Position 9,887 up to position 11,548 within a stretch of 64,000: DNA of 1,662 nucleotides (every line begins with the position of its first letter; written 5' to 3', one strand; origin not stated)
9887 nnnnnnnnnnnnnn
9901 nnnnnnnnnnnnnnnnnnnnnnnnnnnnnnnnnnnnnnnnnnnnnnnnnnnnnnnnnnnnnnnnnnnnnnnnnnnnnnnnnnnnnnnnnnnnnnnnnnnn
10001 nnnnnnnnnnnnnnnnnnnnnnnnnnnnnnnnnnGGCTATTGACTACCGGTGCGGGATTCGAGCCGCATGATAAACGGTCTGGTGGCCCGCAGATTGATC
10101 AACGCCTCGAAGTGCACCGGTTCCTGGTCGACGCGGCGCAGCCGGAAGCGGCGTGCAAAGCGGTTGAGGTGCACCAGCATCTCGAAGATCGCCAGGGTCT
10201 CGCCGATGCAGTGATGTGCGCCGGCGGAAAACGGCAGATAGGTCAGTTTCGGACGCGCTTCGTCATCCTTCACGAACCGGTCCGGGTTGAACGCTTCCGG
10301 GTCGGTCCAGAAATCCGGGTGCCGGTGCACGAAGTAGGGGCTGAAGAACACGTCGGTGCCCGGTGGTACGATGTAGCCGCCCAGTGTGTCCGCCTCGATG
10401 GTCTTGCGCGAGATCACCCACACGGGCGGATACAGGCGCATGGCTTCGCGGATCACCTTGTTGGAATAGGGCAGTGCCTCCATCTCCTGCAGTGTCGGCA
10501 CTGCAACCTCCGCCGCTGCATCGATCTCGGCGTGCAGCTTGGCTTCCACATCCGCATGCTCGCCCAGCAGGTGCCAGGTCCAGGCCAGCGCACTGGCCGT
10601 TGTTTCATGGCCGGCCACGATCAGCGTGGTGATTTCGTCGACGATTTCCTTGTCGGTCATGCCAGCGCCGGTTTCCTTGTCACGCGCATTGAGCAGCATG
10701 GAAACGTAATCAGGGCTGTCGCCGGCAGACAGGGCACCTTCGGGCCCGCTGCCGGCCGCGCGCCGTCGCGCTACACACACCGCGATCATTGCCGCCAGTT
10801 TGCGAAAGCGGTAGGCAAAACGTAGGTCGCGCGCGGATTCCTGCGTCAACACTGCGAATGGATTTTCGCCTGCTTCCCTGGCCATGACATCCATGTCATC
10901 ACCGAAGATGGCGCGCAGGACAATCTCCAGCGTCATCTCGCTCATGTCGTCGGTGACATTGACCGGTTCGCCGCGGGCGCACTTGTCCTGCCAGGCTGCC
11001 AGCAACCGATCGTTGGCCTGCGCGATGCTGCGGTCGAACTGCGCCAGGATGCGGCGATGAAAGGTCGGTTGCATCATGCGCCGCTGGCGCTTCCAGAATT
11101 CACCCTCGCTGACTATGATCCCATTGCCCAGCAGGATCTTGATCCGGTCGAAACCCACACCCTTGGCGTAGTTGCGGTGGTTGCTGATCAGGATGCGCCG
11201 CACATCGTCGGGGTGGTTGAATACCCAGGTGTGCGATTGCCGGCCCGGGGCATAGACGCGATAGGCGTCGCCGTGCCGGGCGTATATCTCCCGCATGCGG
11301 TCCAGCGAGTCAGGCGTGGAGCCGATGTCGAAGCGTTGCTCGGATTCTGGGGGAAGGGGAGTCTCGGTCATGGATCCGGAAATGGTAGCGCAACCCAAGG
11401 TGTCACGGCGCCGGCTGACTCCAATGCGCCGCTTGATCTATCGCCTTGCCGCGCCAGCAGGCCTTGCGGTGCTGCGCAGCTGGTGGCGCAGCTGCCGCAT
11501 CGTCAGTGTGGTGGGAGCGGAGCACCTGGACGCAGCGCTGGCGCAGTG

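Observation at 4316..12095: Seven-gene envelope-lipid island: FAAL-ACP + P450 + LpxL-type and DUF374 acyltransferases beside a GT2/LAB_N/GT39 module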

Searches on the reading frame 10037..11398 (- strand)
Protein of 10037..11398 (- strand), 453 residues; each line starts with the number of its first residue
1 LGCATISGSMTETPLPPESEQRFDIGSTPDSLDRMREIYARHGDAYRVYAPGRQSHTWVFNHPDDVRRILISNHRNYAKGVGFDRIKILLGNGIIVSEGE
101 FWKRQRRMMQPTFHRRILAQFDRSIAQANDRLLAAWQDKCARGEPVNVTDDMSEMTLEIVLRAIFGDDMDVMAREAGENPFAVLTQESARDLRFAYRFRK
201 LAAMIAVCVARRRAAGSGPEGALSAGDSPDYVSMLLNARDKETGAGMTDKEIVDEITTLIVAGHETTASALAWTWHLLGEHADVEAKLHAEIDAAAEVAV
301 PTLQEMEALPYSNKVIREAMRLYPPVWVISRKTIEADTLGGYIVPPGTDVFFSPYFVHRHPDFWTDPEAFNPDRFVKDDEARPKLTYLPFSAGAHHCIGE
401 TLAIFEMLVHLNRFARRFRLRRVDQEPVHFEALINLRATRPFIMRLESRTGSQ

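Call 3: search_protein_families(library=pfam, proteins=[window:10037-11398:-], max_evalue=0.01)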
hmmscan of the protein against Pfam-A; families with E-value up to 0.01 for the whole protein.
window:10037-11398:- (453 aa): 1 family
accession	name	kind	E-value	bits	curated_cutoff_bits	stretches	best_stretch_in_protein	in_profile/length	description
PF00067.27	p450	-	7.5e-78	262.8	22.8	2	227-426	237-442/462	Cytochrome P450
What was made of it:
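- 10037..11371 (-): Cytochrome P450 monooxygenase and first gene of the P450 -> FAAL-carrier operon. It has the I-helix AGHETT (10598-10615) and the heme loop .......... (10202-10231, Cys codon 10208-10210). Pfam p450, 263 bits (call 3).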

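Call 5: search_protein_families(library=ncbifam, proteins=[window:10037-11398:-], max_evalue=0.001)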
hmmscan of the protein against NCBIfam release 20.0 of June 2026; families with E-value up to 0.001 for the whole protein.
window:10037-11398:- (453 aa): 9 families
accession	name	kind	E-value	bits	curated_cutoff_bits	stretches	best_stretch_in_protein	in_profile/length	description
NF051859.1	AlbFlvMonOxTrpSyn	equivalog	4.6e-60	203.5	700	1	42-440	51-449/457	bifunctional albaflavenone monooxygenase/terpene synthase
NF045812.1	PentlenOxigase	equivalog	2.1e-57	194.9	800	1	39-452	30-443/444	pentalenene oxygenase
NF050147.1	aminopyruv_ApyO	equivalog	2.6e-48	164.8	525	1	91-449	77-424/444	RiPP biosynthesis cytochrome P450 ApyO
TIGR04538.1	P450_cycloAA_1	subfamily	2.8e-15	56.1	500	1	228-434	193-382/395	cytochrome P450, cyclodipeptide synthase-associated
NF053744.1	FAProxCypCBc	equivalog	1.7e-08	33.5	600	1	310-419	274-385/416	CYP152 family fatty-acid peroxygenase CypC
NF041177.1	Cyp119_Thmprot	equivalog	5.7e-08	31.9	680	1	313-433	243-356/368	cytochrome P450 Cyp119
NF041802.1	P450_SolI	exception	5.8e-08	31.6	850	1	227-428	231-405/424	solanimycin biosynthesis cytochrome P450 SolI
TIGR04515.1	P450_rel_GT_act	subfamily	8.8e-06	25.3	343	1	250-379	215-327/386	P450-derived glycosyltransferase activator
NF045816.1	PentlenlactSyn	equivalog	0.00068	18.4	700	0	89-419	78-367/396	pentalenolactone synthase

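Call 7: find_homologous_proteins(query=window:10037-11371:-, max_evalue=1e-30)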
Query window:10037-11371:- (444 aa): 4773 proteins with E <= 1e-30 among 8000 candidates; the best 120 are listed.
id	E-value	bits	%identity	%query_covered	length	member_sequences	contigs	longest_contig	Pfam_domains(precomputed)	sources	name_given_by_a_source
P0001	3.1e-286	967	94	100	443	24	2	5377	PF00067.28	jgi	jgi:cytochrome P450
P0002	5.0e-278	940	91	100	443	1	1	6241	PF00067.28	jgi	jgi:cytochrome P450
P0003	3.1e-255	865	90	94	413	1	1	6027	PF00067.28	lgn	-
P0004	3.5e-254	861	89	94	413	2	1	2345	PF00067.28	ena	-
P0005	1.2e-252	856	84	99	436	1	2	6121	PF00067.28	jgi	jgi:cytochrome P450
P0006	1.3e-252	856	86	98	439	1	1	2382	PF00067.28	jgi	jgi:cytochrome P450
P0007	2.5e-252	855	83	99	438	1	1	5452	PF00067.28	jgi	jgi:enediyne biosynthesis protein E7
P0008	3.8e-252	854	83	99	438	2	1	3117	PF00067.28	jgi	jgi:cytochrome P450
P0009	4.7e-252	854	85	99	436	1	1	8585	PF00067.28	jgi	jgi:cytochrome P450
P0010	9.5e-252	853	84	99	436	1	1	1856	PF00067.28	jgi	jgi:cytochrome P450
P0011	1.0e-251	853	86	98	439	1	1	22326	PF00067.28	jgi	jgi:enediyne biosynthesis protein E7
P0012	1.8e-250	849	85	99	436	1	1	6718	PF00067.28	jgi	jgi:cytochrome P450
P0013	3.7e-250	848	88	94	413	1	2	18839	PF00067.28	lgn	-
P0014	2.1e-249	845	84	99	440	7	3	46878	PF00067.28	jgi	jgi:enediyne biosynthesis protein E7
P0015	7.3e-249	844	84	99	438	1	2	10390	PF00067.28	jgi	jgi:enediyne biosynthesis protein E7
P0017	4.1e-248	841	84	99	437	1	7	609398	PF00067.28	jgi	jgi:cytochrome P450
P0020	3.2e-247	838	85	99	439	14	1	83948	PF00067.28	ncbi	ncbi:MAG: cytochrome P450 [Steroidobacteraceae bacterium]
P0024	4.7e-246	834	82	100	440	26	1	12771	PF00067.28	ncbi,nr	ncbi:MAG TPA: cytochrome P450 [Steroidobacteraceae bacterium]|nr:cytochrome P450 [Steroidobacteracea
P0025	1.6e-245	833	82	99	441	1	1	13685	PF00067.28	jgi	jgi:cytochrome P450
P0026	2.9e-245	832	84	99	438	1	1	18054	PF00067.28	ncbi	ncbi:MAG: cytochrome P450 [Steroidobacteraceae bacterium]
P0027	5.5e-245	831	82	99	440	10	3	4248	PF00067.28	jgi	jgi:cytochrome P450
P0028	6.2e-245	831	83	99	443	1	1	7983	PF00067.28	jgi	jgi:cytochrome P450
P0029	1.2e-244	830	82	99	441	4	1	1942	PF00067.28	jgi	jgi:cytochrome P450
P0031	3.3e-244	828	83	99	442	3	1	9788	PF00067.28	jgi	jgi:cytochrome P450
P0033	4.1e-243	825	82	98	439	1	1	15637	PF00067.28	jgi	jgi:cytochrome P450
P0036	8.7e-241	817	81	99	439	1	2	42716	PF00067.28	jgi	jgi:cytochrome P450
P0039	1.8e-240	816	80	99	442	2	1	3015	PF00067.28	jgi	jgi:cytochrome P450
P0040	3.5e-240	815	81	99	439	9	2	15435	PF00067.28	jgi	jgi:cytochrome P450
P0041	6.8e-240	814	80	99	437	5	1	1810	PF00067.28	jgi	jgi:cytochrome P450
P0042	6.9e-240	814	81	99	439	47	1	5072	PF00067.28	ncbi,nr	ncbi:MAG TPA: cytochrome P450 [Steroidobacteraceae bacterium]|nr:cytochrome P450 [Steroidobacteracea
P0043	6.2e-239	811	80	100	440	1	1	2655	PF00067.28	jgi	jgi:cytochrome P450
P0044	6.6e-239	811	81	98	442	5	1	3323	PF00067.28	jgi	jgi:cytochrome P450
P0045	1.4e-238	810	82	98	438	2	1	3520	PF00067.28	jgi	jgi:cytochrome P450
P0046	1.5e-238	810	80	98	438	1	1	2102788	PF00067.28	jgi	jgi:cytochrome P450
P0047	3.6e-238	808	80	98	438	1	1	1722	PF00067.28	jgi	jgi:cytochrome P450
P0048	5.1e-238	808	80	98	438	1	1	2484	PF00067.28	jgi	jgi:cytochrome P450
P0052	9.8e-237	804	80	98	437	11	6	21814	PF00067.28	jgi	jgi:cytochrome P450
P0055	3.5e-236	802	80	98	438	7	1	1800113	PF00067.28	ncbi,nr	ncbi:MAG TPA: cytochrome P450 [Steroidobacteraceae bacterium]|nr:cytochrome P450 [Steroidobacteracea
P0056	6.1e-236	801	81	98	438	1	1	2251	PF00067.28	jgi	jgi:cytochrome P450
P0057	1.2e-235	800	79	98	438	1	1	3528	PF00067.28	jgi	jgi:cytochrome P450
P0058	1.9e-235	799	79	98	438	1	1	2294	PF00067.28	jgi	jgi:cytochrome P450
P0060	2.4e-234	796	79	99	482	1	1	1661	PF00067.28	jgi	jgi:cytochrome P450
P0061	1.9e-233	793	80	98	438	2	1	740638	PF00067.28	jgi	jgi:cytochrome P450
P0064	7.2e-233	791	78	98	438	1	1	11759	PF00067.28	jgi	jgi:cytochrome P450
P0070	1.6e-228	777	75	99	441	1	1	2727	PF00067.28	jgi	jgi:cytochrome P450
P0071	3.1e-226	769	80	94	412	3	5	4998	PF00067.28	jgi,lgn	jgi:cytochrome P450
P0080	1.6e-222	757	76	98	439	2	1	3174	PF00067.28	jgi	jgi:cytochrome P450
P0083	1.6e-217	740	74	98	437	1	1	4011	PF00067.28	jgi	jgi:cytochrome P450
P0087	1.1e-213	728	72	99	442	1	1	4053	PF00067.28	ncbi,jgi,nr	ncbi:MAG: cytochrome P450 [Nevskiaceae bacterium]|jgi:cytochrome P450|nr:cytochrome P450 [Nevskiacea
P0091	1.7e-210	717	72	99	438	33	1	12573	PF00067.28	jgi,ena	jgi:cytochrome P450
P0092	3.3e-210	716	70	98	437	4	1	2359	PF00067.28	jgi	jgi:cytochrome P450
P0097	1.9e-207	707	70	99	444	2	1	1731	PF00067.28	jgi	jgi:cytochrome P450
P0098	2.2e-207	707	71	99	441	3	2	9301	PF00067.28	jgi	jgi:cytochrome P450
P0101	4.2e-205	699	70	99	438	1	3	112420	PF00067.28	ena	-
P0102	4.6e-205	699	68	98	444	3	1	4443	PF00067.28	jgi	jgi:cytochrome P450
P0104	1.3e-204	698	72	98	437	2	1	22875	PF00067.28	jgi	jgi:cytochrome P450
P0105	6.0e-203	692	70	98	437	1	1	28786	PF00067.28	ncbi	ncbi:MAG: cytochrome P450 [Steroidobacteraceae bacterium]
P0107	1.6e-199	681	68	98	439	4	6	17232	PF00067.28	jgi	jgi:cytochrome P450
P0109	1.1e-184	632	63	98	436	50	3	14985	PF00067.28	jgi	jgi:cytochrome P450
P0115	6.9e-178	610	59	98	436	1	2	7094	PF00067.28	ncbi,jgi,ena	ncbi:MAG TPA: cytochrome P450 [Steroidobacteraceae bacterium]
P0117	9.3e-178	609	60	98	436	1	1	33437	PF00067.28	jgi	jgi:cytochrome P450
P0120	1.3e-177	609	60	98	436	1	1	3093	PF00067.28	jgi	jgi:cytochrome P450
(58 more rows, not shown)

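Call 8: find_encoding_contigs(protein=P0117, flank=10000, max_places=2)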
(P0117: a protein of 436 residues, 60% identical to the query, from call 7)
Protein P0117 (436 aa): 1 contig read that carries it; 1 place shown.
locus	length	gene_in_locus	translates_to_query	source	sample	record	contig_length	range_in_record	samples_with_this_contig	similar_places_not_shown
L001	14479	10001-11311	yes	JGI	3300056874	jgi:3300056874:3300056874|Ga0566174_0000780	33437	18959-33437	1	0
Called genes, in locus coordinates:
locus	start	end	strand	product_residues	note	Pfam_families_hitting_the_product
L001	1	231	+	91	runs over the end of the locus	PF00171:Aldedh (weak)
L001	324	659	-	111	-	PF00462:Glutaredoxin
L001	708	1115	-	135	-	PF04972:BON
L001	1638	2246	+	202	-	PF06181:Urate_ox_N (weak)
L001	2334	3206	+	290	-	PF02749:QRPTase_N, PF01729:QRPTase_C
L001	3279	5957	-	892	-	PF00989:PAS (weak), PF08448:PAS_4, PF08447:PAS_3, PF00989:PAS, PF08448:PAS_4, PF13426:PAS_9, PF00990:GGDEF, PF00563:EAL, +1 more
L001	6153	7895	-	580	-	PF02366:PMT, PF13231:PMT_2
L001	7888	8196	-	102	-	PF07578:LAB_N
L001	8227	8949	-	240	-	PF00535:Glycos_transf_2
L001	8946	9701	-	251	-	PF04028:DUF374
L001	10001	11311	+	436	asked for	PF00067:p450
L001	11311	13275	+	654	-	PF00501:AMP-binding, PF00550:PP-binding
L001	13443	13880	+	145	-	PF01475:FUR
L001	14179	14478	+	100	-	?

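Call 9: find_encoding_contigs(protein=P0101, flank=10000, max_places=2)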
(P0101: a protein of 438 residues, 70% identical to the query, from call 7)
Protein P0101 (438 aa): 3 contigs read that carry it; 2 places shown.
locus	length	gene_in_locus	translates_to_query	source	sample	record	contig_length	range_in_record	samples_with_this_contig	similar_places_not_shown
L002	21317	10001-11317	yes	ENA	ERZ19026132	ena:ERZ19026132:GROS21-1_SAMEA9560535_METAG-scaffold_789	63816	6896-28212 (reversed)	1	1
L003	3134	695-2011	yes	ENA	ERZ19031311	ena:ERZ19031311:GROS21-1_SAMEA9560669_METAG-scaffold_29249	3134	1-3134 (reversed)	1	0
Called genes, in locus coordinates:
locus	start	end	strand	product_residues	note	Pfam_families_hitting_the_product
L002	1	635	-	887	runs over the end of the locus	PF28598:PDH_E1_N, PF00456:Transketolase_N (weak), PF17831:PDH_E1_M, PF22613:Transketolase_C_1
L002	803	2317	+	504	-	PF00883:Peptidase_M17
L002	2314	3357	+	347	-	PF01979:Amidohydro_1, PF04909:Amidohydro_2 (faint)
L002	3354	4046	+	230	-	PF00929:RNase_T, PF16473:Rv2179c-like (faint)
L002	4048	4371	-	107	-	PF00462:Glutaredoxin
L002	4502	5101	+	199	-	PF06181:Urate_ox_N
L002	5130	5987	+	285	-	PF02749:QRPTase_N, PF01729:QRPTase_C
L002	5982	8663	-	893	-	PF13188:PAS_8 (faint), PF08447:PAS_3, PF14598:PAS_11 (weak), PF00989:PAS, PF08448:PAS_4, PF13426:PAS_9, PF00990:GGDEF, PF00563:EAL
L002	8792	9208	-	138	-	PF04138:GtrA_DPMS_TM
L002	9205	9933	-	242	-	PF04028:DUF374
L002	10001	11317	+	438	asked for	PF00067:p450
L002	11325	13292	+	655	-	PF00501:AMP-binding, PF00550:PP-binding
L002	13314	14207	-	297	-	PF03279:Lip_A_acyltrans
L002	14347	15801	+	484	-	PF00171:Aldedh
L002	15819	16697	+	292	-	PF12412:DUF3667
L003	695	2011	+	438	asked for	PF00067:p450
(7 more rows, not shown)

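Call 11: find_encoding_contigs(protein=P0087, flank=10000, max_places=2)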
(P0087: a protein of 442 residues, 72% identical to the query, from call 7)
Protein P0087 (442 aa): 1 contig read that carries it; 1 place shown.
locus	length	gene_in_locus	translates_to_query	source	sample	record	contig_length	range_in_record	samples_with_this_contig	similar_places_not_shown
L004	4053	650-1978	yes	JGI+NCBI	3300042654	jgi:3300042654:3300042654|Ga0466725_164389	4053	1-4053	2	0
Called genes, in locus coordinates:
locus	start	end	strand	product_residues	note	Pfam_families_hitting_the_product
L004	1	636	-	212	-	?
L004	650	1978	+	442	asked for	PF00067:p450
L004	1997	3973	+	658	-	PF00501:AMP-binding, PF00550:PP-binding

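Call 21: search_solved_structures(query=window:10037-11371:-, max_evalue=1e-20)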
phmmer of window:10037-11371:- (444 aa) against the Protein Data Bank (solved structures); distinct sequences matched with E-value up to 1e-20: 180 (the best 60 are shown).
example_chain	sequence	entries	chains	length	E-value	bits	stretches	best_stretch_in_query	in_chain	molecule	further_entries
7wzl_A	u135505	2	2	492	1.6e-59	204.8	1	31-440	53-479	Putative cytochrome P450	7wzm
6j94_A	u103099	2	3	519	1.6e-59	204.8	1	234-415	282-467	Protein LUTEIN DEFICIENT 5, chloroplastic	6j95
6l8i_A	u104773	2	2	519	1.7e-59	204.7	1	234-415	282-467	Protein LUTEIN DEFICIENT 5, chloroplastic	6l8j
6l8h_A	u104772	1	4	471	1.7e-46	161.9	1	220-438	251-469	Carotene epsilon-monooxygenase, chloroplastic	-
5veu_A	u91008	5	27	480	7.8e-43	149.8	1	228-442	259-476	Cytochrome P450 3A5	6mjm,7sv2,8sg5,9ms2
7lad_A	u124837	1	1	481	7.8e-43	149.8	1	228-442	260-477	Cytochrome P450 3A5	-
5vcd_A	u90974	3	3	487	2.9e-42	147.9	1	227-443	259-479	Cytochrome P450 3A4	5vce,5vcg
6ma7_A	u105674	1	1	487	6.1e-42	146.9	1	221-443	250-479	Cytochrome P450 3A4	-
4ny4_A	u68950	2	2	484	6.7e-42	146.7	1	227-443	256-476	Cytochrome P450 3A4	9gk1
1w0e_A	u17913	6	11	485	6.8e-42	146.7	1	227-443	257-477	CYTOCHROME P450 3A4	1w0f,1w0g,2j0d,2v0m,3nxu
7lxl_A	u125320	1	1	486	6.8e-42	146.7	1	227-443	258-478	Cytochrome P450 3A4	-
1tqn_A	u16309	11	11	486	6.9e-42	146.7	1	227-443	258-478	cytochrome P450 3A4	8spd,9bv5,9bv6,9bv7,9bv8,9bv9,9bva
3tjs_A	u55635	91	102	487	6.9e-42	146.7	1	227-443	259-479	Cytochrome P450 3A4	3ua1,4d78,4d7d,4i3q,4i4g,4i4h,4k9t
9yk4_A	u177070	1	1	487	7e-42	146.7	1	227-443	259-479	Cytochrome P450 3A4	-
7kvk_A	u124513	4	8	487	2.6e-41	144.8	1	227-443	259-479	Cytochrome P450 3A4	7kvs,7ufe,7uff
4d6z_A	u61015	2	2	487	3.8e-41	144.2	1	221-443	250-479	CYTOCHROME P450 3A4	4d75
8gk3_A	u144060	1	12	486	2.5e-39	138.2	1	227-441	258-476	Cytochrome P450 3A7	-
7mk8_A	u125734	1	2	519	3.1e-39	138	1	227-441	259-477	Isoform 2 of Cytochrome P450 3A7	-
2q9f_A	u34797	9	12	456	9.1e-38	133.1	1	50-438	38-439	Cytochrome P450 46A1 | Cholesterol 24-hydroxylase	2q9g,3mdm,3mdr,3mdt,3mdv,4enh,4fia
3dbg_A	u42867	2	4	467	6.7e-37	130.3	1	32-415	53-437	Putative cytochrome P450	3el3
6c93_A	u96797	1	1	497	2.3e-34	121.9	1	220-409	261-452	Cytochrome P450 4B1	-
7f3h_A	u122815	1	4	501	5.8e-34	120.6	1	216-412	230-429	Bifunctional cytochrome P450/NADPH--P450 reductase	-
5t6q_A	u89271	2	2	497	1.1e-33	119.6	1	220-409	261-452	Cytochrome P450 4B1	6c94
7f3w_A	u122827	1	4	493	1.3e-33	119.4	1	217-412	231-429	cytochrome P450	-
6n6q_A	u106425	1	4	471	1e-31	113.1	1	216-412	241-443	Cytochrome P450 (CYP102L1)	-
8hkj_A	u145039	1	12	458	8.2e-31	110.2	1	205-412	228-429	Bifunctional cytochrome P450/NADPH--P450 reductase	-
5e78_A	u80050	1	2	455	1.4e-28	102.9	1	215-412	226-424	Bifunctional P-450/NADPH-P450 reductase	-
5e7y_A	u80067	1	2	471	1.6e-28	102.7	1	215-412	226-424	Bifunctional P-450/NADPH-P450 reductase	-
4r20_A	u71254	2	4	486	1.9e-28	102.4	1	213-411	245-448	Cytochrome P450 family 17 polypeptide 2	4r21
9wuk_A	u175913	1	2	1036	2.7e-28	101.9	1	29-411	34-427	bifunctional cytochrome P450/NADPH--P450 reductase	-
9wuc_A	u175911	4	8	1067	3e-28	101.8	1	29-411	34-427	bifunctional cytochrome P450/NADPH--P450 reductase | SoP450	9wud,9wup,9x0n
4key_A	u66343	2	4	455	3.2e-28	101.7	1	215-412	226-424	Bifunctional P-450/NADPH-P450 reductase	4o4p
6hn8_A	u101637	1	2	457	3.2e-28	101.7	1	215-412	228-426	Bifunctional cytochrome P450/NADPH--P450 reductase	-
4kf2_A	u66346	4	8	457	3.2e-28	101.7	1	215-412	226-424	Bifunctional P-450/NADPH-P450 reductase | Bifunctional cytochrome P450/NADPH--P450 reductase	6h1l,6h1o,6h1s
6h1t_A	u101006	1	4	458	3.2e-28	101.7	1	215-412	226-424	Bifunctional cytochrome P450/NADPH--P450 reductase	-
1zoa_A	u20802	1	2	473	3.4e-28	101.6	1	215-412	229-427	Bifunctional P-450:NADPH-P450 reductase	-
3cbd_A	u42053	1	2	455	4.2e-28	101.3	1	215-412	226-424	Bifunctional P-450/NADPH-P450 reductase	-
7wy3_A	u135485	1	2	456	4.3e-28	101.2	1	215-412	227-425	Bifunctional cytochrome P450/NADPH--P450 reductase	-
3psx_A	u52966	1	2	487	5.6e-28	100.9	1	215-412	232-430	Bifunctional P-450/NADPH-P450 reductase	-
7wde_A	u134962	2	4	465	6.3e-28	100.7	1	215-412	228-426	Bifunctional cytochrome P450/NADPH--P450 reductase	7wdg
7y0r_A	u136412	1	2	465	6.5e-28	100.7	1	215-412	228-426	Bifunctional cytochrome P450/NADPH--P450 reductase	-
4kew_A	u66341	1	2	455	7.9e-28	100.4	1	215-412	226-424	Bifunctional P-450/NADPH-P450 reductase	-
4kf0_A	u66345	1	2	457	8e-28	100.4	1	215-412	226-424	Bifunctional P-450/NADPH-P450 reductase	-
2uwh_A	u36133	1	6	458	8e-28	100.3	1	215-412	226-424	BIFUNCTIONAL P-450: NADPH-P450 REDUCTASE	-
5og9_A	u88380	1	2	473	8e-28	100.3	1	215-412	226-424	Bifunctional cytochrome P450/NADPH--P450 reductase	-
9uxz_A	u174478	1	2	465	8.4e-28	100.3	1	215-412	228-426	Bifunctional cytochrome P450/NADPH--P450 reductase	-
23ub_A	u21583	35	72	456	1.1e-27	99.9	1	215-412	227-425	Bifunctional cytochrome P450/NADPH--P450 reductase | Bifunctional P-450/NADPH-P450 reductase | Bifunctional cytochrome P450/NADPH-P450 reductase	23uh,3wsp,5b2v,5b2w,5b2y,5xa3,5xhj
1bu7_A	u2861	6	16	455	1.1e-27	99.9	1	215-412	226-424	PROTEIN (CYTOCHROME P450) | CYTOCHROME P450 BM-3 | CYTOCHROME P450 102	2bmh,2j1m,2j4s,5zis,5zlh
7y9l_A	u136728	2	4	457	1.1e-27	99.9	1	215-412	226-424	Bifunctional cytochrome P450/NADPH--P450 reductase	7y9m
1bvy_A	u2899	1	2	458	1.1e-27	99.9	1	215-412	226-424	PROTEIN (CYTOCHROME P450 BM-3)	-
4h24_A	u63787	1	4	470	1.1e-27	99.9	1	218-415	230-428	Cytochrome P450-BM3 variant P450BM3-Cis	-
4zfa_A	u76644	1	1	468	1.2e-27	99.8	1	215-412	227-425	Bifunctional P-450/NADPH-P450 reductase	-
3ben_A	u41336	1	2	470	1.2e-27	99.8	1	215-412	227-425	Cytochrome P450 102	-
2ij2_A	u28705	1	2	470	1.2e-27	99.8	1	215-412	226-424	Cytochrome P450 BM3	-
1fag_A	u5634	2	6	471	1.2e-27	99.8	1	215-412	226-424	CYTOCHROME P450 BM-3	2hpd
1jpz_A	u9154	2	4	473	1.2e-27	99.8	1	215-412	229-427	BIFUNCTIONAL P-450:NADPH-P450 REDUCTASE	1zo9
2ve3_A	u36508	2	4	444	1.2e-27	99.8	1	220-410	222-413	PUTATIVE CYTOCHROME P450 120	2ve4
4hgg_A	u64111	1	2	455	1.3e-27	99.7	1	215-412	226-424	Bifunctional P-450/NADPH-P450 reductase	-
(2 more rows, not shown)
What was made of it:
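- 10037..11371 (-): Nearest solved structures: 7WZL, CYP97A/C, CYP3A, CYP46A1, CYP170A1, CYP4B1 and CYP102 (call 21).
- On P450 BioI (CYP107H) acyl-ACP cleavage: The nearest solved P450s are CYP97, CYP3A, CYP46, CYP170, CYP4 and CYP102 (call 21).
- A P450 of the CYP3/4/97/102-like group fits oxidation of an aliphatic substrate (call 21).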

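Call 39: search_protein_representatives(protein=window:10037-11371:-)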
Query: 444 residues. Proteins with E-value up to 0.001 (for the whole library): 71525; up to 1e-10: 36828; up to 1e-30: 8633. The best 150 are listed.
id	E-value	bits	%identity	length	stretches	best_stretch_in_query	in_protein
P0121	1.4e-172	590.6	58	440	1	4-440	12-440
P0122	1.0e-154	531.7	74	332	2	4-179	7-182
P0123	4.9e-148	509.7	83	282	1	5-285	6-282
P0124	1.8e-141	488.0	79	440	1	2-310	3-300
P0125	4.6e-140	483.4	52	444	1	7-433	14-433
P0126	4.9e-128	443.8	47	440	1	2-440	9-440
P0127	2.3e-121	421.8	44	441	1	6-438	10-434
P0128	9.7e-121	419.8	45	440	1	5-443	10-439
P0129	1.1e-116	406.4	44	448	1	7-440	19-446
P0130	1.6e-111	389.4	43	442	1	6-435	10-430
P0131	2.2e-107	375.7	30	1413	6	234-419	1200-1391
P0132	3.2e-107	375.2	44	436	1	6-435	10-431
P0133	2.0e-106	372.6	60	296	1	4-304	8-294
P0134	2.2e-106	372.4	34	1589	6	226-413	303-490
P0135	4.4e-106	371.5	41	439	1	5-431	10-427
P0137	8.4e-106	370.5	47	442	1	12-436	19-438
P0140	2.1e-102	359.3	45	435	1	7-430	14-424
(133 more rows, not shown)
